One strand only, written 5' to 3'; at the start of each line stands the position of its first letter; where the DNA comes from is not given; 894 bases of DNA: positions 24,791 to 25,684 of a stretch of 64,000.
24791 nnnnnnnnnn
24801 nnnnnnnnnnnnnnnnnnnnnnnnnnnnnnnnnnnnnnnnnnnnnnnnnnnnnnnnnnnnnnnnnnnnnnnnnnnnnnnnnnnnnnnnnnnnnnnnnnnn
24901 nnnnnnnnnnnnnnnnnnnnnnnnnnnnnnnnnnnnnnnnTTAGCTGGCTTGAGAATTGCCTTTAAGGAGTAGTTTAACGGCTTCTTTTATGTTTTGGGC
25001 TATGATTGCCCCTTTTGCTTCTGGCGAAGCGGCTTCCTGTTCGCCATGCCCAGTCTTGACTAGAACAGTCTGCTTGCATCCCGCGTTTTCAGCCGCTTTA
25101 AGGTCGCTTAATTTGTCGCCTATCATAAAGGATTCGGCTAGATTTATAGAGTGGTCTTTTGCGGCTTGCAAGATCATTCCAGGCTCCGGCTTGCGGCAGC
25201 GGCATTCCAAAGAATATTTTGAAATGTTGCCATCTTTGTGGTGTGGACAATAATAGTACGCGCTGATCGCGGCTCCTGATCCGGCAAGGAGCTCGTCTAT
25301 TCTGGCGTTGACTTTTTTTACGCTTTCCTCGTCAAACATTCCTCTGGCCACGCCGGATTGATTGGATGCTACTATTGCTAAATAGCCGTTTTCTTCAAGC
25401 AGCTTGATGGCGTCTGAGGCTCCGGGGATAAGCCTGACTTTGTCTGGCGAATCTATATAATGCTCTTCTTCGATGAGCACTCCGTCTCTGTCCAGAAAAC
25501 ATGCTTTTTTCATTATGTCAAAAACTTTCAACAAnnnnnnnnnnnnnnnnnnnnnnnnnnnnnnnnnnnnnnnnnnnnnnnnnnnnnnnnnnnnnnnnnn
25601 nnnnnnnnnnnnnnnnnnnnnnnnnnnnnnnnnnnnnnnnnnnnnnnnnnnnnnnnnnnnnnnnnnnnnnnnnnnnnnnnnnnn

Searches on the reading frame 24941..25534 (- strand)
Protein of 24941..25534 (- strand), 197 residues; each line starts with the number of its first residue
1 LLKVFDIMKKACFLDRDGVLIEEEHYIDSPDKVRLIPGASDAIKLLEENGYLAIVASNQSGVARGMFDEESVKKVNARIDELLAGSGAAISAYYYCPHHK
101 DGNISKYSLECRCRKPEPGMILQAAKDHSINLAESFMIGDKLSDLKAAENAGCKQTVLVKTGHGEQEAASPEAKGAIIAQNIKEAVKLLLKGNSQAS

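Call 17: search_protein_families(library=phrogs, proteins=[L005:2-823:+, L005:833-1657:+, L005:1661-2605:+, L004:2433-4697:+, L004:4682-6211:+, L004:6222-6674:+, L004:6708-7217:+, L004:7214-7447:+, L004:7725-9092:+], max_evalue=0.1)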
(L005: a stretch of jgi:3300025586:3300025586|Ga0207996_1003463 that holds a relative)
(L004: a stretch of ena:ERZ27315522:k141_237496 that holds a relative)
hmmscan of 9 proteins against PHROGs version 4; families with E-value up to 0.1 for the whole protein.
L005:2-823:+ (273 aa): 4 families
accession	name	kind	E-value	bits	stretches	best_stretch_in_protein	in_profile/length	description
phrog_1272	-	tail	0.0012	17.6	1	13-128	761-874/1606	tail length tape measure protein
phrog_14279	-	unknown function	0.0013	19.4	1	111-192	20-101/207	-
phrog_4200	-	tail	0.0019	17.8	1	20-102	254-363/732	tail length tape measure protein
phrog_3321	-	other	0.024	15.8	1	114-186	42-113/132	rhodanese-related sulfurtransferase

L005:833-1657:+ (274 aa): 0 families

L005:1661-2605:+ (314 aa): 0 families

L004:2433-4697:+ (754 aa): 7 families
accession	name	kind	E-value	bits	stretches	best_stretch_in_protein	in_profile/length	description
phrog_5207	-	unknown function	7e-22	78.6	1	186-300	379-491/689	-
phrog_23595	-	tail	2.3e-15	57.5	1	169-282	240-350/440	minor tail protein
phrog_26941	-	tail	1.9e-14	54.3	1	197-303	292-397/603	tail protein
phrog_2824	-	head and packaging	1.9e-13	50.3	1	197-283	790-881/1151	virion structural protein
phrog_13892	-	tail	1.6e-07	31.8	1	145-292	422-587/676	minor tail protein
phrog_8780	-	tail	4.5e-07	29.4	1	193-448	338-575/755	minor tail protein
phrog_38190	-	unknown function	1.6e-05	25.5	1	401-472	227-297/351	-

L004:4682-6211:+ (509 aa): 1 family
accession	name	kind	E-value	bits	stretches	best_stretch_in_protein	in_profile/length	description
phrog_31512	-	unknown function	2.6e-05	25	0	291-338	196-244/247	-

L004:6222-6674:+ (150 aa): 0 families

L004:6708-7217:+ (169 aa): 2 families
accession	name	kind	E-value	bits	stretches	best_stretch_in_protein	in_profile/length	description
phrog_1158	-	tail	2.4e-23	83.8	1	33-145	18-136/205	tail assembly chaperone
phrog_6098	-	unknown function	2e-05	25.9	1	91-144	23-75/78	-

L004:7214-7447:+ (77 aa): 0 families

L004:7725-9092:+ (455 aa): 0 families

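Call 18: search_protein_families(library=pfam, proteins=[L005:2-823:+, L005:833-1657:+, L005:1661-2605:+, L004:2433-4697:+, L004:4682-6211:+, L004:6222-6674:+, L004:6708-7217:+, L004:7214-7447:+, L004:7725-9092:+], max_evalue=0.1)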
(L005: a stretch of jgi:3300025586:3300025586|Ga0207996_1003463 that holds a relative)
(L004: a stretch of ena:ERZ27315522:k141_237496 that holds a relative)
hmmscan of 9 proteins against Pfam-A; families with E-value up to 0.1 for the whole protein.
L005:2-823:+ (273 aa): 2 families
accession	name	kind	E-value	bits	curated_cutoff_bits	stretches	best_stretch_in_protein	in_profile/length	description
PF12186.13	AcylCoA_dehyd_C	-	0.057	14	27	0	161-192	17-48/111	Acyl-CoA dehydrogenase C terminal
PF12795.12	MscS_porin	-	0.077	13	34.4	0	158-220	32-98/238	Mechanosensitive ion channel porin domain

L005:833-1657:+ (274 aa): 0 families

L005:1661-2605:+ (314 aa): 2 families
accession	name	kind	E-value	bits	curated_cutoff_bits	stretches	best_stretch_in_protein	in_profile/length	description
PF10988.14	DUF2807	-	0.0071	16.5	24.2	0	194-244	18-65/181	Putative auto-transporter adhesin, head GIN domain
PF00241.25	Cofilin_ADF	-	0.04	14.1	22.4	0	201-261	8-70/125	Cofilin/tropomyosin-type actin-binding protein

L004:2433-4697:+ (754 aa): 0 families

L004:4682-6211:+ (509 aa): 0 families

L004:6222-6674:+ (150 aa): 0 families

L004:6708-7217:+ (169 aa): 1 family
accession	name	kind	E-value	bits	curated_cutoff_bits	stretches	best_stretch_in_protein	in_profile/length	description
PF07087.16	DUF1353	-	4.7e-15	55.4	22.5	1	43-132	5-91/91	Protein of unknown function (DUF1353)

L004:7214-7447:+ (77 aa): 1 family
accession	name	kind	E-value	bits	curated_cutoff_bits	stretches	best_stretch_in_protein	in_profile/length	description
PF16475.10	DUF5052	-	0.041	13.9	29.4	1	8-54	3-49/199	Domain of unknown function (DUF5052)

L004:7725-9092:+ (455 aa): 1 family
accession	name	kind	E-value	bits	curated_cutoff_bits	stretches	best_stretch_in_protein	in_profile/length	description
PF22637.2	CBM_4_9_1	-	0.0064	17.2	27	1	353-452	51-148/148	BppA domain 1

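Call 25: search_protein_families(library=phrogs, proteins=[L007:16-747:+, L007:2218-2700:+, L007:3433-6306:+, L007:6303-7790:+, L007:7783-8316:+, L007:8301-9992:+, L007:10409-13282:+, L007:13299-13772:+, L007:14010-14780:+, L007:14770-15735:+], max_evalue=0.01)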
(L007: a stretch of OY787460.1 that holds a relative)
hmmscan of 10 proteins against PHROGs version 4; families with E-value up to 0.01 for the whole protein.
L007:16-747:+ (243 aa): 1 family
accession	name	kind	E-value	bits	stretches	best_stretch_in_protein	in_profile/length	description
phrog_16681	-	unknown function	3.6e-08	34.7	1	95-238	64-197/201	-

L007:2218-2700:+ (160 aa): 3 families
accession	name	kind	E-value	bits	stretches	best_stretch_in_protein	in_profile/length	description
phrog_1280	-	other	4.1e-17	63.6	1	6-151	5-157/248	Ig domain containing protein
phrog_2175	-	other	6.9e-17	62.8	1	5-148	3-171/188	protein with Ig domain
phrog_885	-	tail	3.2e-06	27.4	1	18-72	36-91/338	major tail protein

L007:3433-6306:+ (957 aa): 7 families
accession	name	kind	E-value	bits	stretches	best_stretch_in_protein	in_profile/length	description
phrog_991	-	tail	4.1e-26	91.9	1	78-692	320-760/1966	tail length tape measure protein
phrog_23013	-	tail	1.1e-22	80.6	1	81-435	158-513/1379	tail length tape measure protein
phrog_1272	-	tail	1.8e-21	76.7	1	34-428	242-633/1606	tail length tape measure protein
phrog_1533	-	tail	6.7e-20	71.3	1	41-663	234-780/1688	tail length tape measure protein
phrog_14441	-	tail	1.2e-12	49.2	1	39-207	57-226/241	tail length tape measure protein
phrog_28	-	tail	1.9e-09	37.7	1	35-923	255-971/1228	tail length tape measure protein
phrog_28775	-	tail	2e-08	33.6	1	58-339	56-340/1303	tail length tape measure protein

L007:6303-7790:+ (495 aa): 0 families

L007:7783-8316:+ (177 aa): 0 families

L007:8301-9992:+ (563 aa): 0 families

L007:10409-13282:+ (957 aa): 8 families
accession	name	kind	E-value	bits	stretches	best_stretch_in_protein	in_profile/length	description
phrog_38707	-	unknown function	3.7e-28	99.6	1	212-387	385-563/675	-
phrog_33012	-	unknown function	1.3e-23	83.5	2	478-555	10-87/1364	-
phrog_15439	-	other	5.9e-20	73.3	1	269-340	36-107/290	peptidase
phrog_13892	-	tail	4.2e-08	33.6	1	253-435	438-623/676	minor tail protein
phrog_2952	-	tail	2e-07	31.4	1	268-336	205-271/488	minor tail protein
phrog_1446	-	tail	4.8e-05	23.9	1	272-336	77-140/251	minor tail protein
phrog_14839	-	unknown function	0.00075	20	1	300-345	42-87/227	-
phrog_25620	-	tail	0.00093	19.6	0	362-389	254-281/348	tail collar fiber protein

L007:13299-13772:+ (157 aa): 0 families

L007:14010-14780:+ (256 aa): 1 family
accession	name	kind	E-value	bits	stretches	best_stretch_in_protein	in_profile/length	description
phrog_944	-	moron, auxiliary metabolic gene and host takeover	0.0038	17.9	1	121-234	120-210/235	membrane protein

L007:14770-15735:+ (321 aa): 0 families

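Call 62: search_protein_families(library=phrogs, proteins=[L021:18-1523:+, L021:3105-3572:+, L021:4655-6973:+, L021:6970-7623:+, L021:7639-8457:+, L021:9136-9999:+, L021:11738-12358:+, L021:12369-13196:+, L021:13275-14444:+, L021:15447-16580:+], max_evalue=0.001)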
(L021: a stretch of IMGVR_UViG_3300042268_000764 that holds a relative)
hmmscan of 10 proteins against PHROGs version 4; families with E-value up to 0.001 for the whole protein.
L021:18-1523:+ (501 aa): 1 family
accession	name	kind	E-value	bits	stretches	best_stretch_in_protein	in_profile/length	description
phrog_1423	-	DNA, RNA and nucleotide metabolism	6e-94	317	1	5-443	115-469/1040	Reverse transcriptase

L021:3105-3572:+ (155 aa): 0 families

L021:4655-6973:+ (772 aa): 23 families
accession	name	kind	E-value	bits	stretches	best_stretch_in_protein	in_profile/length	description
phrog_1272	-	tail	5.6e-53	181.1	1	26-590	219-828/1606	tail length tape measure protein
phrog_1533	-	tail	7.6e-52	177.2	1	19-450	204-666/1688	tail length tape measure protein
phrog_991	-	tail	6.5e-51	174.2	1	25-656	256-920/1966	tail length tape measure protein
phrog_28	-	tail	7.2e-49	168.2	1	25-756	207-877/1228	tail length tape measure protein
phrog_4704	-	tail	2.2e-42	146.6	1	22-444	174-604/625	tail length tape measure protein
phrog_23013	-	tail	1.3e-35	123.5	1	23-449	93-522/1379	tail length tape measure protein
phrog_36688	-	tail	2.6e-27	95.8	1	30-415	38-436/1600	tail length tape measure protein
phrog_14441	-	tail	1.9e-21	77.9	1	23-229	38-241/241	tail length tape measure protein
phrog_9696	-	tail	7.6e-19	68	1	12-275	22-290/1415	tail length tape measure protein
phrog_167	-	tail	1.9e-17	63.4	1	26-440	250-711/1555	tail length tape measure protein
phrog_58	-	tail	3e-15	56.7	1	27-582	291-846/1544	tail length tape measure protein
phrog_5218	-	unknown function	2.5e-14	53.4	1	9-453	171-660/1599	-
phrog_28775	-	tail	1.4e-12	47.4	1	61-338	53-339/1303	tail length tape measure protein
phrog_37649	-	tail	3.1e-11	42.2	1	58-483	449-867/2006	tail length tape measure protein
phrog_1293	-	tail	5.7e-09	35.3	1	24-523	139-587/1424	tail length tape measure protein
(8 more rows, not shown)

L021:6970-7623:+ (217 aa): 0 families

L021:7639-8457:+ (272 aa): 0 families

L021:9136-9999:+ (287 aa): 0 families

L021:11738-12358:+ (206 aa): 0 families

L021:12369-13196:+ (275 aa): 0 families

L021:13275-14444:+ (389 aa): 13 families
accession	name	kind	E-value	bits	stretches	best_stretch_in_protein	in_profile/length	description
phrog_27782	-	unknown function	5.1e-32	112.3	1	97-229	150-283/644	-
phrog_2647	-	head and packaging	1e-30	108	1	89-250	89-258/336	head decoration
phrog_30390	-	unknown function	2.2e-24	86.9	2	131-249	547-674/766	-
phrog_11518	-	tail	3.9e-23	82.6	1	106-351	159-368/812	tail fiber protein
phrog_24595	-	head and packaging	8.6e-21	75.7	1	84-238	18-187/325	virion structural protein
phrog_2824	-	head and packaging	3.1e-19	69.5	1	107-259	926-1078/1151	virion structural protein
phrog_14570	-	unknown function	2.2e-15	57.3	1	98-215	149-271/540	-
phrog_16867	-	unknown function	4.1e-14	53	1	111-226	72-187/631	-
phrog_17264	-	unknown function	2.5e-12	47.8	1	122-214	6-90/147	-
phrog_16122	-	head and packaging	3.4e-06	27.3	0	88-261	179-333/526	virion structural protein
phrog_14824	-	unknown function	8.1e-06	25.3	1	113-174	18-83/719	-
phrog_29292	-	unknown function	0.0002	20.7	1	68-107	706-745/880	-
phrog_10294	-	unknown function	0.00039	20.3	1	69-108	392-431/521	-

L021:15447-16580:+ (377 aa): 1 family
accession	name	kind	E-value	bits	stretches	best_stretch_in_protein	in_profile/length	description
phrog_13336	-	unknown function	7.3e-05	23.2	1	30-150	3-98/339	-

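Call 81: search_protein_families(library=pfam, proteins=[window:24941-25534:-], max_evalue=0.001)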
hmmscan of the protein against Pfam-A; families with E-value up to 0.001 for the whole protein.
window:24941-25534:- (197 aa): 5 families
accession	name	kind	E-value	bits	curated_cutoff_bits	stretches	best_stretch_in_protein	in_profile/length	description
PF13242.12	Hydrolase_like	-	2.3e-17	63.1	22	1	113-185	2-75/75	HAD-hyrolase-like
PF13419.12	HAD_2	-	1.1e-10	42.4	23.8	1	112-155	132-175/178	Haloacid dehalogenase-like hydrolase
PF00702.32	Hydrolase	-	3.3e-10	41.1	26.4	1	26-152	90-191/191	haloacid dehalogenase-like hydrolase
PF08645.17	PNK3P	-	6.3e-08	33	22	1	37-141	32-126/161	Polynucleotide kinase 3 phosphatase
PF13344.12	Hydrolase_6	-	2.5e-05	24.7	27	1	13-79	2-58/101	Haloacid dehalogenase-like hydrolase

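Call 87: search_protein_families(library=ncbifam, proteins=[P0001, P0002, P0003, L004:2433-4697:+, L007:6303-7790:+, L007:10409-13282:+, L005:833-1657:+], max_evalue=0.01)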
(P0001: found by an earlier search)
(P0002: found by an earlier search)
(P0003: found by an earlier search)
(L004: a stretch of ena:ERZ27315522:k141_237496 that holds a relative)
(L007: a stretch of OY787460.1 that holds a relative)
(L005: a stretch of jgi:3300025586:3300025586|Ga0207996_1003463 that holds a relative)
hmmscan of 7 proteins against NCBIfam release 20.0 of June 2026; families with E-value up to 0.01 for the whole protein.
P0001 (172 aa): 0 families

P0002 (520 aa): 0 families

P0003 (193 aa): 0 families

L004:2433-4697:+ (754 aa): 0 families

L007:6303-7790:+ (495 aa): 0 families

L007:10409-13282:+ (957 aa): 0 families

L005:833-1657:+ (274 aa): 0 families

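Call 89: search_protein_families(library=pfam, proteins=[P0008, P0018, P0019, P0020, P0021, P0022, P0023, L021:10001-11725:+, L011:1709-3967:+, L014:1-1560:+], max_evalue=0.1)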
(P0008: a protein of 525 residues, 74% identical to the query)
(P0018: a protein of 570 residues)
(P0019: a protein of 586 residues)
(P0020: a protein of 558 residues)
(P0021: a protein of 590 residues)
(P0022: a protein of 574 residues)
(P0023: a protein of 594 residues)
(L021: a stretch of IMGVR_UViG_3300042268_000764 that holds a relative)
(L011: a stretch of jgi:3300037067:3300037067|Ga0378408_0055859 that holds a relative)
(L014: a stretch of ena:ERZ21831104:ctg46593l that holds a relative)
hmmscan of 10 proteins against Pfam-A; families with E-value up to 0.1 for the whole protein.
P0008 (525 aa): 2 families
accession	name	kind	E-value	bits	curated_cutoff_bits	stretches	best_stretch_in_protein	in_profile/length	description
PF11534.13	HTHP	-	0.071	13.9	25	0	286-334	22-70/72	Hexameric tyrosine-coordinated heme protein (HTHP)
PF18799.6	LPD5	-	0.076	13.7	27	0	315-346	77-106/144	Large polyvalent protein-associated domain 5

P0018 (570 aa): 0 families

P0019 (586 aa): 1 family
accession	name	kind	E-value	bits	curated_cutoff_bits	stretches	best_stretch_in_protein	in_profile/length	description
PF18799.6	LPD5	-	0.00099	19.8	27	0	316-348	78-110/144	Large polyvalent protein-associated domain 5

P0020 (558 aa): 1 family
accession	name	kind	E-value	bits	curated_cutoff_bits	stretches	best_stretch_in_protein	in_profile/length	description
PF18799.6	LPD5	-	0.0019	18.9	27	0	322-350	80-108/144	Large polyvalent protein-associated domain 5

P0021 (590 aa): 1 family
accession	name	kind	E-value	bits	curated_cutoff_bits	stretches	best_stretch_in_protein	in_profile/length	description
PF18799.6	LPD5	-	4.7e-06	27.4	27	1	301-339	71-109/144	Large polyvalent protein-associated domain 5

P0022 (574 aa): 0 families

P0023 (594 aa): 1 family
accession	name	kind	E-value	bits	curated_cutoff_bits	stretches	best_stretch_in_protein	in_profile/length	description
PF18799.6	LPD5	-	0.032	15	27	0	330-361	79-110/144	Large polyvalent protein-associated domain 5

L021:10001-11725:+ (574 aa): 0 families

L011:1709-3967:+ (752 aa): 0 families

L014:1-1560:+ (519 aa): 1 family
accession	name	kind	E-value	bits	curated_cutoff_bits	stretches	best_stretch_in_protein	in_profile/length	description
PF18799.6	LPD5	-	0.02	15.6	27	0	367-400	77-110/144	Large polyvalent protein-associated domain 5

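Call 92: search_protein_families(library=phrogs, proteins=[L007:18648-19739:+, L007:1032-1331:+, L007:1324-1737:+, L007:1734-2153:+, L007:2719-3099:+, L007:3099-3440:+, L021:18978-19874:+, L021:20275-21063:+, L021:16599-17183:+, L021:2594-3052:+], max_evalue=0.001)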
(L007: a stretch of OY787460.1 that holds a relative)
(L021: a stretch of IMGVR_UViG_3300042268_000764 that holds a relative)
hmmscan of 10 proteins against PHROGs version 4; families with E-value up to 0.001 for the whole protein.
L007:18648-19739:+ (363 aa): 2 families
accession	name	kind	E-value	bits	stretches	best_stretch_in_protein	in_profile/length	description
phrog_10724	-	unknown function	1.3e-15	58.5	1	6-78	11-83/253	-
phrog_9285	-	unknown function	2.2e-13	50.9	1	5-74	30-99/466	-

L007:1032-1331:+ (99 aa): 0 families

L007:1324-1737:+ (137 aa): 1 family
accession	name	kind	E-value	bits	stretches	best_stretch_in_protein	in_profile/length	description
phrog_5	-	connector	1.5e-06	29.2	1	20-136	101-206/239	tail completion or Neck1 protein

L007:1734-2153:+ (139 aa): 0 families

L007:2719-3099:+ (126 aa): 0 families

L007:3099-3440:+ (113 aa): 0 families

L021:18978-19874:+ (298 aa): 2 families
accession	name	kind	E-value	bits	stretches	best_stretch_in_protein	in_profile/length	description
phrog_2443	-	other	2.1e-76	259.2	1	4-296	152-422/801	amidoligase enzyme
phrog_7469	-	other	5.5e-08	33.6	1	49-230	33-206/357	amidoligase enzyme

L021:20275-21063:+ (262 aa): 4 families
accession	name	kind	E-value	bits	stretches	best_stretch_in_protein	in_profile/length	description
phrog_4736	-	other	3.4e-17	64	1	5-142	2-130/498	L-glutamine-D-fructose-6-phosphate aminotransferase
phrog_14519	-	moron, auxiliary metabolic gene and host takeover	7.7e-14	52.6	1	1-153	1-145/295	glutamine amidotransferase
phrog_13807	-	unknown function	2.4e-13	50.3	1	22-203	13-192/609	-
phrog_18128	-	other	9e-11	42.3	1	5-142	2-129/437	aminotransferase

L021:16599-17183:+ (194 aa): 0 families

L021:2594-3052:+ (152 aa): 4 families
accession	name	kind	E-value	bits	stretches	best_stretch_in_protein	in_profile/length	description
phrog_1407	-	tail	8.9e-14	52.6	1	14-137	24-155/258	major tail protein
phrog_41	-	tail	8.9e-06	26.5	1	34-137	36-142/245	major tail protein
phrog_10528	-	tail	0.00029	21.9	1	18-102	7-91/142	major tail protein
phrog_4574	-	tail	0.00043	21.2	1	41-88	29-75/147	major tail protein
